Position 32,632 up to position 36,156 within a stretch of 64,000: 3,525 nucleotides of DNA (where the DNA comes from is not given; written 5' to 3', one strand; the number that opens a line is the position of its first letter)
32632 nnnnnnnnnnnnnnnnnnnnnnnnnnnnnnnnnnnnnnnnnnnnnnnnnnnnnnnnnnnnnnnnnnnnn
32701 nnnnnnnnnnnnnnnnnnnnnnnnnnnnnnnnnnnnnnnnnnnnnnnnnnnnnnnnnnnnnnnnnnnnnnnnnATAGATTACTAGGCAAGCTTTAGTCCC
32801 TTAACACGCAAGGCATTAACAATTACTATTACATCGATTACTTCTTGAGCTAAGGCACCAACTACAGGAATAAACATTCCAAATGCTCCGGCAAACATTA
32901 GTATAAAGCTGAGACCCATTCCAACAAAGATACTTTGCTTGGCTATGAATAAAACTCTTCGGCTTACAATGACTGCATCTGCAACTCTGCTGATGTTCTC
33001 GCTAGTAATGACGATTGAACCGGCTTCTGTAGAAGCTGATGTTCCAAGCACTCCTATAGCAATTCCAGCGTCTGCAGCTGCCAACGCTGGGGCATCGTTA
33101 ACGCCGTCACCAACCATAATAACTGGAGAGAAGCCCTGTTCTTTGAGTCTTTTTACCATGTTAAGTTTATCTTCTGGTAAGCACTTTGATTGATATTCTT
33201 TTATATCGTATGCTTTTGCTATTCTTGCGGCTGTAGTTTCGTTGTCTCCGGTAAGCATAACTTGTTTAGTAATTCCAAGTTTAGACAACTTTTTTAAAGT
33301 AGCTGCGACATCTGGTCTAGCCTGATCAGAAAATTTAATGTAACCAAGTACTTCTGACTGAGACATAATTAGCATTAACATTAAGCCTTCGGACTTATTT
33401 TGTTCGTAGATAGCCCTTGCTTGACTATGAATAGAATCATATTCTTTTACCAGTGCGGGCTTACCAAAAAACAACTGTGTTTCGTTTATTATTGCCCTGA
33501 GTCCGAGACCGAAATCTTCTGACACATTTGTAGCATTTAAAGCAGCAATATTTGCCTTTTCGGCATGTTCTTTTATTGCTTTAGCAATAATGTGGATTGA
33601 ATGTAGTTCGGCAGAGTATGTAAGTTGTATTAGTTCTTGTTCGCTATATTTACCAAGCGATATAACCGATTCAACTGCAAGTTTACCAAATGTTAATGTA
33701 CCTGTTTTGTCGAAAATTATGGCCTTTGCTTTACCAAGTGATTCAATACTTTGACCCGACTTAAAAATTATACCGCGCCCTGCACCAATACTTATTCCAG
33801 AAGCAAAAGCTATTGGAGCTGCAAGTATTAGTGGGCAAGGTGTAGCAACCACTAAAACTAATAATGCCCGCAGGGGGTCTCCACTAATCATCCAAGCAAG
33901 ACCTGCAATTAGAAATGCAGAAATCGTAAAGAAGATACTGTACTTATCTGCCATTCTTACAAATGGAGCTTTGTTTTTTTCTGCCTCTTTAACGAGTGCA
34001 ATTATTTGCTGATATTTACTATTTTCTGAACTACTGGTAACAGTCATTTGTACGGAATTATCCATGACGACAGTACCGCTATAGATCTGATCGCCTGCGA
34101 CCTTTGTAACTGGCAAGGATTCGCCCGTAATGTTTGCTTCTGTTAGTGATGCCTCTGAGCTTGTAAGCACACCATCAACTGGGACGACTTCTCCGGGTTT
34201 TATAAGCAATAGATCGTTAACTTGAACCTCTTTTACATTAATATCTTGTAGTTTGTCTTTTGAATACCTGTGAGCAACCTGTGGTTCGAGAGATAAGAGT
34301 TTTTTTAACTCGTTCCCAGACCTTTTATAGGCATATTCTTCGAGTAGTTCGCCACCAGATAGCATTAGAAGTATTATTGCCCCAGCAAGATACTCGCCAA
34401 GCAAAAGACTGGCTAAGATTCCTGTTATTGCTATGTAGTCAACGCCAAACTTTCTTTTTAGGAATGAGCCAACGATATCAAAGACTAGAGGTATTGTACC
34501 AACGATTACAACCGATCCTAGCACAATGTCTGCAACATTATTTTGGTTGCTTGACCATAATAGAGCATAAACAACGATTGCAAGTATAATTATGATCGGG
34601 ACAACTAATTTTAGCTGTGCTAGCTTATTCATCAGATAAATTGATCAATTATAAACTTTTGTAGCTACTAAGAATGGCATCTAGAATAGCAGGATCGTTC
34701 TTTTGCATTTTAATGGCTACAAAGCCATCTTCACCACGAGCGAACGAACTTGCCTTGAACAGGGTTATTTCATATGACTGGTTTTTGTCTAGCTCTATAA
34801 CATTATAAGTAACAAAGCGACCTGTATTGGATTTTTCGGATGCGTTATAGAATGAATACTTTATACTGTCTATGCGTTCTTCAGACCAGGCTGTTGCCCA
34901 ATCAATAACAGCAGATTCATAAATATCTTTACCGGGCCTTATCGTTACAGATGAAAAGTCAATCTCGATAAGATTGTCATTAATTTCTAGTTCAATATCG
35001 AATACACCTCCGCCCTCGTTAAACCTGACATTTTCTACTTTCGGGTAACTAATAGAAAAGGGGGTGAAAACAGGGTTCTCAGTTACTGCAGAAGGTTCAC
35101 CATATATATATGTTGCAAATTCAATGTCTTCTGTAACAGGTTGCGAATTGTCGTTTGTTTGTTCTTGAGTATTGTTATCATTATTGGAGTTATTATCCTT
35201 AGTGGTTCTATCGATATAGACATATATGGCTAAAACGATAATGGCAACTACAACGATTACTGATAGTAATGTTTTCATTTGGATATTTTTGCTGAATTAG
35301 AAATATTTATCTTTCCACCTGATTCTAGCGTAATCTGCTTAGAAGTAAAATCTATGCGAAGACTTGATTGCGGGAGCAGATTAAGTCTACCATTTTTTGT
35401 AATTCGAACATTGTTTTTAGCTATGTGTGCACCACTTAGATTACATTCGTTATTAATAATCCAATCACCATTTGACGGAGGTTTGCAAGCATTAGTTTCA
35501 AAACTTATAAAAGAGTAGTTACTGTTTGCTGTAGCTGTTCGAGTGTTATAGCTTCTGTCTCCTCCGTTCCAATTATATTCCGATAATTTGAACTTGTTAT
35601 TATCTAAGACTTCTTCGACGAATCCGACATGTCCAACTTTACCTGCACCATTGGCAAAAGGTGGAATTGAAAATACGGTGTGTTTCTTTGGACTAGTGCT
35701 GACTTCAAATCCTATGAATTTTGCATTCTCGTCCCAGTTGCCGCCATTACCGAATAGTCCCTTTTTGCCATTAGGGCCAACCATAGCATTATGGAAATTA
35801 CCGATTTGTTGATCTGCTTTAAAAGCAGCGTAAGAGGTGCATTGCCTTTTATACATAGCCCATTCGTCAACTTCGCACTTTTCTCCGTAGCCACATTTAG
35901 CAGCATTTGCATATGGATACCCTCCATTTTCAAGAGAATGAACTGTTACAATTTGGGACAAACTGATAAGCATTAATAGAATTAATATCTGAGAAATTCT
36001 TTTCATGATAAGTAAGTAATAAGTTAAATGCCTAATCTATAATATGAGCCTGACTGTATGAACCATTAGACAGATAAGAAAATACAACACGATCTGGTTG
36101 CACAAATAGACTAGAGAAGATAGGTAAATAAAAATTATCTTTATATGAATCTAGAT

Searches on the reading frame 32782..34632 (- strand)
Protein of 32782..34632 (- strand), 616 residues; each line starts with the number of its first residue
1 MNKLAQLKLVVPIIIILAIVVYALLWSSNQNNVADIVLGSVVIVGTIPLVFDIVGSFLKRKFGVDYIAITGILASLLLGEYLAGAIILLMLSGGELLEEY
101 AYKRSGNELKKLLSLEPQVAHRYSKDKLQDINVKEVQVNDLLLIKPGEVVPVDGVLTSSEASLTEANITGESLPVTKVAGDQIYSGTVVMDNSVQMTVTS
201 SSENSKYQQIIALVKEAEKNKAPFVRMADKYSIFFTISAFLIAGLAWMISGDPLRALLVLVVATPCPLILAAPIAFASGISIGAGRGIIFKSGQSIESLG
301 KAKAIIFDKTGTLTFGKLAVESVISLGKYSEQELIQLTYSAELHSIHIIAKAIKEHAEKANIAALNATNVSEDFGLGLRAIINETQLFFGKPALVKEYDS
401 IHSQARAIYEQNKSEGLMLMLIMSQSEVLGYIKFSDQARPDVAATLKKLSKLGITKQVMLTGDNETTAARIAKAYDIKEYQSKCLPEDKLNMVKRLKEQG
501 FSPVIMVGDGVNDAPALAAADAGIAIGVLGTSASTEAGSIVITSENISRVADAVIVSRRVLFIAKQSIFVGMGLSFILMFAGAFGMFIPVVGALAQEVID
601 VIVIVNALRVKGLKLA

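Call 18: search_protein_families(library=pfam, proteins=[window:32782-34632:-], max_evalue=0.001)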
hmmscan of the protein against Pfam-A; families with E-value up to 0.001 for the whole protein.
window:32782-34632:- (616 aa): 2 families
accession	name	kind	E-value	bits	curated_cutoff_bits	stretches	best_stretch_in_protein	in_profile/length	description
PF00122.25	E1-E2_ATPase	-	2.9e-47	160.9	28.1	1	115-284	2-179/181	E1-E2 ATPase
PF00702.32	Hydrolase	-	1.5e-32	113.9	26.4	1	303-521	2-191/191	haloacid dehalogenase-like hydrolase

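Call 36: find_homologous_proteins(query=window:32782-34632:-, max_evalue=1e-50)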
Query window:32782-34632:- (616 aa): 7493 proteins with E <= 1e-50 among 8000 candidates; the best 120 are listed.
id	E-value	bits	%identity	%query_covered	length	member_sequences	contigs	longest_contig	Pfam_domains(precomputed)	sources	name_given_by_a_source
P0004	0.0e+0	1283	100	100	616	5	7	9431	PF00702.33,PF00122.26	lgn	-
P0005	2.3e-176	606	51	99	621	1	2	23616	PF00702.33,PF00122.26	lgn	-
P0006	5.8e-175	601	49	97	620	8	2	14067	PF00702.33,PF00122.26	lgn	-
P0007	2.7e-173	596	49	97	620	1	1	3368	PF00702.33,PF00122.26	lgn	-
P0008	1.1e-172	594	47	99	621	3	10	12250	PF00702.33,PF00122.26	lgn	-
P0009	2.7e-172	592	50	96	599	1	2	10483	PF00702.33,PF00122.26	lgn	-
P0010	1.5e-170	586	47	99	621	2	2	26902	PF00702.33,PF00122.26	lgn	-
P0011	2.3e-170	586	47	98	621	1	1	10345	PF00702.33,PF00122.26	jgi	jgi:heavy metal translocating P-type ATPase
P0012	4.9e-169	582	47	99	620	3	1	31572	PF00702.33,PF00122.26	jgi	jgi:heavy metal translocating P-type ATPase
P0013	3.3e-167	576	47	99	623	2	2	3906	PF00702.33,PF00122.26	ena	-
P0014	6.0e-164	565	46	99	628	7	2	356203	PF00702.33,PF00122.26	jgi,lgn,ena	-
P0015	8.7e-164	564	47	100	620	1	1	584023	PF00702.33,PF00122.26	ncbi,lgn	-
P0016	9.5e-164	564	46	99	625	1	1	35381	PF00702.33,PF00122.26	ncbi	-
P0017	1.7e-163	563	47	99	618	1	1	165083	PF00702.33,PF00122.26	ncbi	-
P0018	6.3e-163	561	47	99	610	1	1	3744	PF00702.33,PF00122.26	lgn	-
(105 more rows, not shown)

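Call 37: find_encoding_contigs(protein=P0005, flank=10000, max_places=2)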
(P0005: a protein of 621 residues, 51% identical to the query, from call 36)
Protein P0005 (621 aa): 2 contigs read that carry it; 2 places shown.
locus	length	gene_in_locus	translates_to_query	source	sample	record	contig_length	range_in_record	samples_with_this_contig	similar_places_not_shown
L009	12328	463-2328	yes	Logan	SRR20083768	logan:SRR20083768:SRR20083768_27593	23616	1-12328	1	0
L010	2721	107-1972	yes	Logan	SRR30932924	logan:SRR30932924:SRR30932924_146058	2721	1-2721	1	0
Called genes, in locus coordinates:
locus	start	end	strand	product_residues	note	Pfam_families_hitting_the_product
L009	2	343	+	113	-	?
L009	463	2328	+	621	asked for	PF00122:E1-E2_ATPase, PF00702:Hydrolase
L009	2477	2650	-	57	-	-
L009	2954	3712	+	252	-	PF00459:Inositol_P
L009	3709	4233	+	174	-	PF00293:NUDIX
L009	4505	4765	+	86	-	-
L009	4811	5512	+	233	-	PF00106:adh_short, PF08659:KR, PF13561:adh_short_C2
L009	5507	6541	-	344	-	PF02547:Queuosine_synth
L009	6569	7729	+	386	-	PF00465:Fe-ADH, PF13685:Fe-ADH_2 (weak), PF25137:ADH_Fe_C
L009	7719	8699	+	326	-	PF01966:HD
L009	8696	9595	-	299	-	PF00892:EamA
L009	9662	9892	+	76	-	-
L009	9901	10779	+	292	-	PF00892:EamA, PF03151:TPT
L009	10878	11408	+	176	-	PF04542:Sigma70_r2 (weak), PF08281:Sigma70_r4_2 (weak)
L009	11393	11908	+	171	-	-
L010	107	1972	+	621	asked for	PF00122:E1-E2_ATPase, PF00702:Hydrolase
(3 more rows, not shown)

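Call 38: find_encoding_contigs(protein=P0006, flank=10000, max_places=2)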
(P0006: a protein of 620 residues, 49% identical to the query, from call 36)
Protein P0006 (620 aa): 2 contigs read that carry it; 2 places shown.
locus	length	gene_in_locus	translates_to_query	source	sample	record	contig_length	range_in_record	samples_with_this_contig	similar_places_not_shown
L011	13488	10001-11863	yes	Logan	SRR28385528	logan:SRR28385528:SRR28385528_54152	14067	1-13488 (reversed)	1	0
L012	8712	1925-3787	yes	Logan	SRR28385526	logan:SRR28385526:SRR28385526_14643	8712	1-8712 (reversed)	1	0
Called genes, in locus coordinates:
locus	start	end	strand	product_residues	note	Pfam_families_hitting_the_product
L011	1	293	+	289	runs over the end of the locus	?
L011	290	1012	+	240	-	PF01061:ABC2_membrane (weak), PF12679:ABC2_membrane_2, PF12698:ABC2_membrane_3 (weak), PF12730:ABC2_membrane_4, PF13346:ABC2_membrane_5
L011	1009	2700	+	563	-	PF23357:DUF7088, PF09822:ABC_transp_aux, PF23355:IFT52_GIFT (faint)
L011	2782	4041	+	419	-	PF00089:Trypsin, PF10459:Peptidase_S46 (faint), PF13365:Trypsin_2, PF13180:PDZ_2, PF17820:PDZ_6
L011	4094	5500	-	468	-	PF03129:HGTP_anticodon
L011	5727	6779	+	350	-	PF02325:CCB3_YggT (faint)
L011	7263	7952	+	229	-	PF01872:RibD_C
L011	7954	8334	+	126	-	-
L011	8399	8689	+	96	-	PF01022:HTH_5, PF12840:HTH_20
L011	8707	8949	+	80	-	PF13192:Thioredoxin_3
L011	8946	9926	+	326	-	PF03773:ArsP_1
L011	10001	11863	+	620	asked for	PF00122:E1-E2_ATPase, PF00702:Hydrolase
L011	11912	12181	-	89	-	PF00076:RRM_1, PF16842:RRM_occluded (weak)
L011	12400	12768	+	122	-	-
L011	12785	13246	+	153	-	PF11969:DcpS_C (weak), PF01230:HIT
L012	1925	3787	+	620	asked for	PF00122:E1-E2_ATPase, PF00702:Hydrolase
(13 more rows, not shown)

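Call 39: find_encoding_contigs(protein=P0015, flank=10000, max_places=2)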
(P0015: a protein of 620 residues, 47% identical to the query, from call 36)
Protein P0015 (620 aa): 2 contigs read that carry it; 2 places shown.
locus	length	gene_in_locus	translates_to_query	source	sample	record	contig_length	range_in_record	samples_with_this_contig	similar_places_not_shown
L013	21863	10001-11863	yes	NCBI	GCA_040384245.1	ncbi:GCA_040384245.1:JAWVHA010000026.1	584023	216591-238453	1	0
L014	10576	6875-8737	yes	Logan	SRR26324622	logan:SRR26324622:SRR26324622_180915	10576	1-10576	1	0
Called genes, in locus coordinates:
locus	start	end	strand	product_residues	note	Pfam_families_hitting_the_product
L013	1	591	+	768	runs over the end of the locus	PF00403:HMA, PF00122:E1-E2_ATPase, PF08282:Hydrolase_3 (faint), PF00702:Hydrolase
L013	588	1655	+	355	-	PF13386:DsbD_2, PF13473:Cupredoxin_1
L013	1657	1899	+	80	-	PF00403:HMA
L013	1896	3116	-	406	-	-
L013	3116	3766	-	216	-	-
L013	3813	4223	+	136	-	PF09945:DUF2177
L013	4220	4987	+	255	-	PF06966:DUF1295, PF04140:ICMT (faint), PF02544:Steroid_dh, PF04191:PEMT (weak)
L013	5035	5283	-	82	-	-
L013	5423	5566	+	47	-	-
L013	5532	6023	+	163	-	-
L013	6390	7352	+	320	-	-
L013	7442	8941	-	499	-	-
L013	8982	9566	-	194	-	-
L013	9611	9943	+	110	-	PF00903:Glyoxalase (weak), PF18029:Glyoxalase_6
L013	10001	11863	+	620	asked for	PF00122:E1-E2_ATPase, PF00702:Hydrolase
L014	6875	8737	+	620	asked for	PF00122:E1-E2_ATPase, PF00702:Hydrolase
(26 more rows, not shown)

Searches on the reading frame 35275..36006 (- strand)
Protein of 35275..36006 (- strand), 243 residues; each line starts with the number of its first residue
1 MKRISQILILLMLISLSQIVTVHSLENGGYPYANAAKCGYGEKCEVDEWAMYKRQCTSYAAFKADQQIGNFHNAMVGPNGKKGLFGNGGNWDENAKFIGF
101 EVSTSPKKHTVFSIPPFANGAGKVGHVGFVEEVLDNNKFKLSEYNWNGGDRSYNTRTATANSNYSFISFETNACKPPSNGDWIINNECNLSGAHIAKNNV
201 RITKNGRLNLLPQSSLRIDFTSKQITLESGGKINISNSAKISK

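Call 18: search_protein_families(library=pfam, proteins=[window:35275-36006:-], max_evalue=0.001)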
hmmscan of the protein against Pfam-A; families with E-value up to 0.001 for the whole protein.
window:35275-36006:- (243 aa): 1 family
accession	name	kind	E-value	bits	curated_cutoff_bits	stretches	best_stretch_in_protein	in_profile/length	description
PF05257.22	CHAP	-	4.3e-13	50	26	1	49-145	4-81/81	CHAP domain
